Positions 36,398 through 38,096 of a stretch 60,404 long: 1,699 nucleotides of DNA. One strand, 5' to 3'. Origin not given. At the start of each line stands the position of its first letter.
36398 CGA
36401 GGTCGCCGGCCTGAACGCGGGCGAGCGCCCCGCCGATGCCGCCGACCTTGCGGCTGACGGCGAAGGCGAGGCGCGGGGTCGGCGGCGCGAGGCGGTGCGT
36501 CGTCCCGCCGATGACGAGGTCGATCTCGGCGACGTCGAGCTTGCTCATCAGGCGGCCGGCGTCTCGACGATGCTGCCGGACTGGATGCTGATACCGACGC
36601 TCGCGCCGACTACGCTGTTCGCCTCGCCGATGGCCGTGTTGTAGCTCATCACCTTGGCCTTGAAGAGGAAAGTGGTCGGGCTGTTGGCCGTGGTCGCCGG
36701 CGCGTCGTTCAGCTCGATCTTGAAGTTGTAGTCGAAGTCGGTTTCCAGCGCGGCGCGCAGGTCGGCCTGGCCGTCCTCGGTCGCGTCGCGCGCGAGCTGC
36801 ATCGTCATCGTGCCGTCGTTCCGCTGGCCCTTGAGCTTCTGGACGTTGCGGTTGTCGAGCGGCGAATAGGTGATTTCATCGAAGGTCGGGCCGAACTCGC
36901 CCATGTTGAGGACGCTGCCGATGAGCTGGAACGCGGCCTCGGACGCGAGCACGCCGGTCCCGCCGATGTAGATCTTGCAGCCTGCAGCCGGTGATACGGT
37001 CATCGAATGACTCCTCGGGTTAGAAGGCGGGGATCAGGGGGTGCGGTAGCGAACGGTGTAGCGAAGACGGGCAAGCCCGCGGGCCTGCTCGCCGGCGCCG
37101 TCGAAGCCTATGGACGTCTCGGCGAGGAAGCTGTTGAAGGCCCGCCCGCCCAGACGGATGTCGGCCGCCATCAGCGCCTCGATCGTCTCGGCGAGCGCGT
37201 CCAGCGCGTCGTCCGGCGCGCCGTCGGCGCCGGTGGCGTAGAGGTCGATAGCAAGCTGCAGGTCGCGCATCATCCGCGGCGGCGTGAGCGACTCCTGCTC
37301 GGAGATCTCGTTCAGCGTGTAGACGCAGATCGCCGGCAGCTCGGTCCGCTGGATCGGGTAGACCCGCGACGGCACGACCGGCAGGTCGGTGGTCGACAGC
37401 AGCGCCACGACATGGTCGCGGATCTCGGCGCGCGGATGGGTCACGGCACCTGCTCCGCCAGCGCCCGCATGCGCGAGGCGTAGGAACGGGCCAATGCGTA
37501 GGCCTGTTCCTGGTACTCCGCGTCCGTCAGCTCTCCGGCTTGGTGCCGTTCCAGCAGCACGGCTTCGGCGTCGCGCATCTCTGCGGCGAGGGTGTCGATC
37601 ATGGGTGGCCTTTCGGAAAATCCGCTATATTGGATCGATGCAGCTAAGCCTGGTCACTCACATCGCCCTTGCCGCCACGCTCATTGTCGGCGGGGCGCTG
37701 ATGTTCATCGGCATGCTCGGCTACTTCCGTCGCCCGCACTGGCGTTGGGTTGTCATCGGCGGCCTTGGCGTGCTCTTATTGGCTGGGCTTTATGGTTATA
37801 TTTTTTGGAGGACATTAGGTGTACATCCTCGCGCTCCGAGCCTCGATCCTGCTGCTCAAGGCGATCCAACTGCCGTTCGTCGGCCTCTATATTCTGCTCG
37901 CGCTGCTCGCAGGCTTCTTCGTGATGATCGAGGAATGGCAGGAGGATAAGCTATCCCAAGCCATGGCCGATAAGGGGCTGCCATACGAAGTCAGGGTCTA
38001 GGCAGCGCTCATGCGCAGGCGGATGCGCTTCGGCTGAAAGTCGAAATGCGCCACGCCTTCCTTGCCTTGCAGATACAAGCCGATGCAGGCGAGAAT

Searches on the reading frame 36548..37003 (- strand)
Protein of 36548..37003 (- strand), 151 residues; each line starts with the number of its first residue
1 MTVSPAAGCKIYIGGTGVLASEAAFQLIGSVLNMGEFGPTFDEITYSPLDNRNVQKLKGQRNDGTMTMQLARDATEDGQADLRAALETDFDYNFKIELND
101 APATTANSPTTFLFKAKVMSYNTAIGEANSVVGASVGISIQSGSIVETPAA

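Call 11: search_protein_families(library=pfam, proteins=[window:36548-37003:-], max_evalue=0.01)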
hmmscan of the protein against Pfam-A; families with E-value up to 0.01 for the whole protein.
window:36548-37003:- (151 aa): 2 families
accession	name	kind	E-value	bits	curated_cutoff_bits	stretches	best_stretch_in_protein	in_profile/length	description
PF16460.11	Phage_TTP_11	-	2.8e-05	24.3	28.4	1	32-145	27-149/154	Phage tail tube, TTP, lambda-like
PF16461.11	Phage_TTP_12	-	0.0023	18.3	26.1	1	22-139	16-127/135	Lambda phage tail tube protein, TTP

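Call 39: search_protein_families(library=phrogs, proteins=[window:36548-37003:-], max_evalue=0.01)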
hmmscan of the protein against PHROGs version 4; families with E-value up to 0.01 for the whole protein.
window:36548-37003:- (151 aa): 2 families
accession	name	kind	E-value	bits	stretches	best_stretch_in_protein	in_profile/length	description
phrog_158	-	tail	2.5e-22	80.8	1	5-149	18-161/376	major tail protein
phrog_584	-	tail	4.5e-07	30.8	1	14-143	89-211/218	major tail protein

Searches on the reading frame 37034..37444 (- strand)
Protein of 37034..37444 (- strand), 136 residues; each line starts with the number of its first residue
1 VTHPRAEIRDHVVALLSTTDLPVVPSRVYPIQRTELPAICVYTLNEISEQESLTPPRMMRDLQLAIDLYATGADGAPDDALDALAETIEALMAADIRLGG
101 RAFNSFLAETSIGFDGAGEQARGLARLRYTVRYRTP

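Call 11: search_protein_families(library=pfam, proteins=[window:37034-37444:-], max_evalue=0.01)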
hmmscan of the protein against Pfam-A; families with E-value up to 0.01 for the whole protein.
window:37034-37444:- (136 aa): 0 families

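Call 39: search_protein_families(library=phrogs, proteins=[window:37034-37444:-], max_evalue=0.01)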
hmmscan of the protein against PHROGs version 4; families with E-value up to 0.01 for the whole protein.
window:37034-37444:- (136 aa): 5 families
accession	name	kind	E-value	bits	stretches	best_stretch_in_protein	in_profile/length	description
phrog_4204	-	connector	1e-22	81.8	1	1-135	1-139/147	tail terminator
phrog_20428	-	connector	1.3e-13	52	1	3-135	2-135/178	tail terminator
phrog_37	-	connector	1.7e-06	29.2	1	6-134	5-132/133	tail terminator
phrog_6774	-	unknown function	7.2e-06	26.5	1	5-134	5-142/180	-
phrog_4925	-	unknown function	0.0065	17.6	1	1-104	1-104/139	-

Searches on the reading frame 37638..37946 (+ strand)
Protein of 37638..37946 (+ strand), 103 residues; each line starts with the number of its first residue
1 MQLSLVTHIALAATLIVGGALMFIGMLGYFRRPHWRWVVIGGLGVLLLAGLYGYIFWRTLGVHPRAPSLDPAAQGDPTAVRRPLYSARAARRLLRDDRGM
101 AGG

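Call 87: search_protein_families(library=pfam, proteins=[window:37638-37946:+], max_evalue=10)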
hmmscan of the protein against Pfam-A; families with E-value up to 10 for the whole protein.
seq(103 aa): 5 families
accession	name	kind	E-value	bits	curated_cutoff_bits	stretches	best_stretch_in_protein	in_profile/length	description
PF07690.21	MFS_1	-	0.0039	16.6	33.4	1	4-90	127-195/347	Major Facilitator Superfamily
PF13567.11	DUF4131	-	0.012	15.8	31.6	1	9-66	3-59/165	Domain of unknown function (DUF4131)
PF06011.17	TRP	-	0.17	11.1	28.5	1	5-62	197-254/426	Transient receptor potential (TRP) ion channel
PF18917.5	LiaI-LiaF-like_TM1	-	0.83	10.2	27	1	11-35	3-24/42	LiaI-LiaF-like transmembrane region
PF18949.5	DUF5693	-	7.8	5.3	29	1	10-52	315-358/609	Family of unknown function (DUF5693)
